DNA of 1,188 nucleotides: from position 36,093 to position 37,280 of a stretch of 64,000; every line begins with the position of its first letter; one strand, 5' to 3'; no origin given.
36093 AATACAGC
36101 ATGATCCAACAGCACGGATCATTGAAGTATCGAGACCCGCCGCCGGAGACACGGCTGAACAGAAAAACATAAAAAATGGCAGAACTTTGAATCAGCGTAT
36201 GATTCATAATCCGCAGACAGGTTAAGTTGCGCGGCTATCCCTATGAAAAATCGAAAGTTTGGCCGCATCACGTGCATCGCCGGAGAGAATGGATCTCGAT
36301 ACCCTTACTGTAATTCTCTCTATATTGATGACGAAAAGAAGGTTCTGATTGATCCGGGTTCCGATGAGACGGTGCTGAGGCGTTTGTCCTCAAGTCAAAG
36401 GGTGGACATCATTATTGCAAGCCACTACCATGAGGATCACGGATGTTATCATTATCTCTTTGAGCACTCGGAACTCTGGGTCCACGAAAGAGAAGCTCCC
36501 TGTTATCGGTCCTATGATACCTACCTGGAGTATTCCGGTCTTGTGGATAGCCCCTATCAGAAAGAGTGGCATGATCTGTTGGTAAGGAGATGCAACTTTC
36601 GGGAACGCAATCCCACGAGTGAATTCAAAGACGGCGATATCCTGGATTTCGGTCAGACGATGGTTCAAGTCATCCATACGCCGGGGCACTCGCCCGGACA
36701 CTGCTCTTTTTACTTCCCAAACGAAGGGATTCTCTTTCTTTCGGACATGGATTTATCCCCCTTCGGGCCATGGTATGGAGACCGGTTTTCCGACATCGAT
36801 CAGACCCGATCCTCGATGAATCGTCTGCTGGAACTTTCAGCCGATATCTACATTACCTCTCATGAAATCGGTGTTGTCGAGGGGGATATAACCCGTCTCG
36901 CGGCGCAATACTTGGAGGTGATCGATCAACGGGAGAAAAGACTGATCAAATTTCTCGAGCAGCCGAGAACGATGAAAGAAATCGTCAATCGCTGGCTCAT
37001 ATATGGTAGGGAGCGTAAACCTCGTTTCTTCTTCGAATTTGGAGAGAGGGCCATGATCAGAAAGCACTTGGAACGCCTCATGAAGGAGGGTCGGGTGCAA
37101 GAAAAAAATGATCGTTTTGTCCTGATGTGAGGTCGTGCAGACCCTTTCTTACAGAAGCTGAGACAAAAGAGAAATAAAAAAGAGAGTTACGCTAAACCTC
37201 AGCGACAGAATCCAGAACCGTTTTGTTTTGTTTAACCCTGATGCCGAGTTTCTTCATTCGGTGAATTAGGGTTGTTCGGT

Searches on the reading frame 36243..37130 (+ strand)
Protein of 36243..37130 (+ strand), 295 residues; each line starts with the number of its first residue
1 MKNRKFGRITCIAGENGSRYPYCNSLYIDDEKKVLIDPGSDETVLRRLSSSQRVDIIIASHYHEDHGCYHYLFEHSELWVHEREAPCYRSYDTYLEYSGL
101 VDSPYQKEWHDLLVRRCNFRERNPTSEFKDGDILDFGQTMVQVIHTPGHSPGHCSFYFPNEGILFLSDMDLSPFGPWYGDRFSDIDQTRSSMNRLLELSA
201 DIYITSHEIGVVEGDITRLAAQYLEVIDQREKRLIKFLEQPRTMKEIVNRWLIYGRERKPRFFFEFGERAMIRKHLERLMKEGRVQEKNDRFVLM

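Call 47: search_protein_families(library=pfam, proteins=[window:36243-37130:+], max_evalue=0.00001)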
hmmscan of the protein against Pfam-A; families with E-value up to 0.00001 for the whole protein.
window:36243-37130:+ (295 aa): 2 families
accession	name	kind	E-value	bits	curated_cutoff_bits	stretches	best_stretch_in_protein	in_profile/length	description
PF00753.33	Lactamase_B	-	2.4e-20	73.8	22.7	1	22-207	5-196/196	Metallo-beta-lactamase superfamily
PF19583.5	ODP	-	5.1e-06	26.9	27.2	0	26-174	7-141/194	ODP family beta lactamase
